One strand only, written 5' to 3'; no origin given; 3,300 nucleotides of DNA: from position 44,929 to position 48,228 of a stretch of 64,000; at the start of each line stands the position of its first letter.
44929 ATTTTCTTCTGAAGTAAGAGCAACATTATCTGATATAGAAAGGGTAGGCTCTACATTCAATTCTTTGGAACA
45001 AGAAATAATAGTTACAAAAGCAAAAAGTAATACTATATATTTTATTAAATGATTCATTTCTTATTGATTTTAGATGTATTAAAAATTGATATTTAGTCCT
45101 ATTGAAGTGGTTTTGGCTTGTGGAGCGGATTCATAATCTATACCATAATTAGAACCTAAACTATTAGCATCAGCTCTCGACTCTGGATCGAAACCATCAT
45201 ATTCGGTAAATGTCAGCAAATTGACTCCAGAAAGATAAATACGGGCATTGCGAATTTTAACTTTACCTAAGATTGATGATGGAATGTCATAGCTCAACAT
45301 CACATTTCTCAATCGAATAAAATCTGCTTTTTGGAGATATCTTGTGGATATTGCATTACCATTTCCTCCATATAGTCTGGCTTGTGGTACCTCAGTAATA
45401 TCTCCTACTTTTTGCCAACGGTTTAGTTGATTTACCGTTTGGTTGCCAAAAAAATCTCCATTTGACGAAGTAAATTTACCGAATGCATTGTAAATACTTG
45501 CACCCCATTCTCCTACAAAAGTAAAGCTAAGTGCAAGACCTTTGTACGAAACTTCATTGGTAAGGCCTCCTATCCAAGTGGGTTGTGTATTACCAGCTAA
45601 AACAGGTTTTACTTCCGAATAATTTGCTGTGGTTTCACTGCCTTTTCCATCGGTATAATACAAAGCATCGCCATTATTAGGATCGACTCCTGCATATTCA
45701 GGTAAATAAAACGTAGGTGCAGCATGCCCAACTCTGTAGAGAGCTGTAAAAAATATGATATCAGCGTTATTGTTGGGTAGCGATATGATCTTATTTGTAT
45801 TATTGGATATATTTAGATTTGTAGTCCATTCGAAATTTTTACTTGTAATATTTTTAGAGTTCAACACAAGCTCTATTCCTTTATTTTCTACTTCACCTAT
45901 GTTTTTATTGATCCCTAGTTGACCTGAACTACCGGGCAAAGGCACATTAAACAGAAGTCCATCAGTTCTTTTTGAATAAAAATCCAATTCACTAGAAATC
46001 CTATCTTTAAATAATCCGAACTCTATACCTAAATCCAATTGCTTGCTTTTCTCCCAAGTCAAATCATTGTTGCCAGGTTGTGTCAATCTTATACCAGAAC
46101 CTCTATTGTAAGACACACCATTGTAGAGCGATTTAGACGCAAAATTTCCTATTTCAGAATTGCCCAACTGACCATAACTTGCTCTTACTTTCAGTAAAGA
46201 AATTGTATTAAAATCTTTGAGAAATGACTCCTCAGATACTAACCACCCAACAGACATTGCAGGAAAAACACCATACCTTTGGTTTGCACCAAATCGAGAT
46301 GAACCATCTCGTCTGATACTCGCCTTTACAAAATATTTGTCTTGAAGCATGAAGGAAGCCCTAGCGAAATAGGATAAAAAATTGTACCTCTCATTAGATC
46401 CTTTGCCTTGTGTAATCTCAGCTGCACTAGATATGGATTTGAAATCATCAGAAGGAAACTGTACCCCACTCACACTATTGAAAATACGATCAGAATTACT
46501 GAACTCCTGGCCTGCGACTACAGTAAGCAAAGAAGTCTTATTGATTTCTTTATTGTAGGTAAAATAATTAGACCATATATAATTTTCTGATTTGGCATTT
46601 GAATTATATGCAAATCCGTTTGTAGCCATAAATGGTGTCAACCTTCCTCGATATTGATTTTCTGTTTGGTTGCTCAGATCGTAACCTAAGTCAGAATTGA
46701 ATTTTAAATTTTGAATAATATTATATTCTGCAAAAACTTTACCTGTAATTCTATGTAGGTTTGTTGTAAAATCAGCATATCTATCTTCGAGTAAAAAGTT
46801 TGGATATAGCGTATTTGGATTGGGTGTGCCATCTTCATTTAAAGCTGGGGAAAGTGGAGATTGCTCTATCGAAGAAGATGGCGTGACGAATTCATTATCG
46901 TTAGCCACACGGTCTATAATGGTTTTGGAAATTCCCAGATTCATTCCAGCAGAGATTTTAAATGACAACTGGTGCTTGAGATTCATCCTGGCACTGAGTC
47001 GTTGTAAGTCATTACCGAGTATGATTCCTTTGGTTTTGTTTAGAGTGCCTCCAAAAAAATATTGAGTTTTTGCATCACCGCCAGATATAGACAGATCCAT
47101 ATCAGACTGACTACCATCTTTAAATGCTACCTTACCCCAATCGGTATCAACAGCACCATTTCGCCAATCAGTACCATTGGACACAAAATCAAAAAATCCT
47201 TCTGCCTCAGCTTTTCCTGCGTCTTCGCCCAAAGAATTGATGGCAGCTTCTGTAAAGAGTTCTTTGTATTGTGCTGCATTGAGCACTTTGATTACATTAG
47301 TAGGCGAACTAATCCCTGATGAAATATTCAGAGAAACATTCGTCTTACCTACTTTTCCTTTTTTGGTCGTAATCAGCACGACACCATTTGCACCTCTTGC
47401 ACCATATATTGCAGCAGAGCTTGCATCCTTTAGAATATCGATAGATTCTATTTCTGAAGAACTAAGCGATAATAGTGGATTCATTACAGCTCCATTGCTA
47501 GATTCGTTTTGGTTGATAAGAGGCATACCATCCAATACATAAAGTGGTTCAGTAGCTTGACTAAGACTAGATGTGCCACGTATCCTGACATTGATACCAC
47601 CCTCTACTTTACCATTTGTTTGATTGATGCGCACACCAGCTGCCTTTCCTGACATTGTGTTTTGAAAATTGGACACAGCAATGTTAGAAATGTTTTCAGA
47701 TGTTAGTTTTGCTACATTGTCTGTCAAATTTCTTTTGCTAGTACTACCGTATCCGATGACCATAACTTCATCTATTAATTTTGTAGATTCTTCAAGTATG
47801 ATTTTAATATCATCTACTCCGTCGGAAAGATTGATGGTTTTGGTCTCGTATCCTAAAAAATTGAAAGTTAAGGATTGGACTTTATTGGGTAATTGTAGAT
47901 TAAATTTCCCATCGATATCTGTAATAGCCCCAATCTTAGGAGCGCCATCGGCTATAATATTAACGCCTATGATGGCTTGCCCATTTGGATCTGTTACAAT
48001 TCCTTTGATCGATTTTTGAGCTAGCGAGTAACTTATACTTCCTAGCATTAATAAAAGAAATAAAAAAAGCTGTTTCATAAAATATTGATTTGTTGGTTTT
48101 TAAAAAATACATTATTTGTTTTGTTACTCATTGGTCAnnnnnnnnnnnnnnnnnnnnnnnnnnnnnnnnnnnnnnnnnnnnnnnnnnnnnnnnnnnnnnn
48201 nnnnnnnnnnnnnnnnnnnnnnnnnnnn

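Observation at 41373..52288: SusC/SusD pair embedded between two paralogous hybrid kinases plus Hpt/REC and a LytTR regulator, with no enzymes: candidate non-canonical nutrient- or signal-sensing system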

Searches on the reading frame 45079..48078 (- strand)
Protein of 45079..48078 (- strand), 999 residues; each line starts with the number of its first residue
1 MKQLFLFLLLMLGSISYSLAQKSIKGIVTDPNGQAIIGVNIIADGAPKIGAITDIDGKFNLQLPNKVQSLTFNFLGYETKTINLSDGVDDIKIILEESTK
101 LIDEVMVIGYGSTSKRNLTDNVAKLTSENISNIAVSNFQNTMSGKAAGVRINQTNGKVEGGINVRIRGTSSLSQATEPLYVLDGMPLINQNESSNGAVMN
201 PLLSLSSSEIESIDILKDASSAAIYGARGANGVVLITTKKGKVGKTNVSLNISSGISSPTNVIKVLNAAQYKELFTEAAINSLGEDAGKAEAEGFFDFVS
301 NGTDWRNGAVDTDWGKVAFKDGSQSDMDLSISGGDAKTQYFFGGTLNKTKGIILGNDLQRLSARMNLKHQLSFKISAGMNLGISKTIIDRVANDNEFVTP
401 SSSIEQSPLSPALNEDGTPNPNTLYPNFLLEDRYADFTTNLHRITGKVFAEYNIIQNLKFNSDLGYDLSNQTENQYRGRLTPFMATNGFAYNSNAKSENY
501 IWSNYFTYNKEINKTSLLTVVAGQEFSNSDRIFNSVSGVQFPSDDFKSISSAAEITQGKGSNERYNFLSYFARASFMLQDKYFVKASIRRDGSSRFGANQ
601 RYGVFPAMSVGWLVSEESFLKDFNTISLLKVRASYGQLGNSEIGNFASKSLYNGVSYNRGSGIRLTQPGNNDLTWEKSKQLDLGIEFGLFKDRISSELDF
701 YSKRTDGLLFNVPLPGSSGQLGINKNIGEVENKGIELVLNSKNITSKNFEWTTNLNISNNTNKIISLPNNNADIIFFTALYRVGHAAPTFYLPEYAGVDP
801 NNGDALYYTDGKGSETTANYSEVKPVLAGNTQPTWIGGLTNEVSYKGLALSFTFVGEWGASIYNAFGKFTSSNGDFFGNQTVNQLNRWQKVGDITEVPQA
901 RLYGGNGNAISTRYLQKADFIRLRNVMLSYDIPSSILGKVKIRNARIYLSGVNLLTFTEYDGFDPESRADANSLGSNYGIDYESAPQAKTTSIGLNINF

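Call 3: search_protein_families(library=pfam, proteins=[window:45079-48078:-], max_evalue=0.01)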
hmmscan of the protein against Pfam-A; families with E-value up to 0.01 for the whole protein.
window:45079-48078:- (999 aa): 5 families
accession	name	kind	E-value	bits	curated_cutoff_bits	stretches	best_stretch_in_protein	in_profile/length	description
PF00593.30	TonB_dep_Rec_b-barrel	-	3.4e-16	60.6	27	1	417-953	38-435/436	TonB dependent receptor-like, beta-barrel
PF13715.12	CarbopepD_reg_2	-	3.1e-15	56.4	32.2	1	24-107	1-88/88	CarboxypepD_reg-like domain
PF07715.20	Plug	-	3.6e-14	53.6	23.9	1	115-233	2-107/107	TonB-dependent Receptor Plug Domain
PF13620.12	CarboxypepD_reg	-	1.8e-09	38.2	32.3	1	23-84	1-69/82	Carboxypeptidase regulatory-like domain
PF15976.11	CooC_C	-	0.0019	18.6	29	1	24-73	19-65/93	CS1-pili formation C-terminal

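Call 63: search_protein_families(library=ncbifam, proteins=[window:45079-48078:-], max_evalue=0.00001)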
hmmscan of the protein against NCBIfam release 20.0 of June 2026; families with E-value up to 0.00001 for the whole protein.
window:45079-48078:- (999 aa): 2 families
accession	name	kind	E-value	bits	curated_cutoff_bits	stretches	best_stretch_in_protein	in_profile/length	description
TIGR04056.1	OMP_RagA_SusC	subfamily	1.2e-236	788.5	368.25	1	23-999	2-981/981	SusC/RagA family TonB-linked outer membrane protein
TIGR04057.1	SusC_RagA_signa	signature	1.1e-18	66.7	46.2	1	209-239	1-31/31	SusC/RagA subfamily TonB-dependent outer membrane receptor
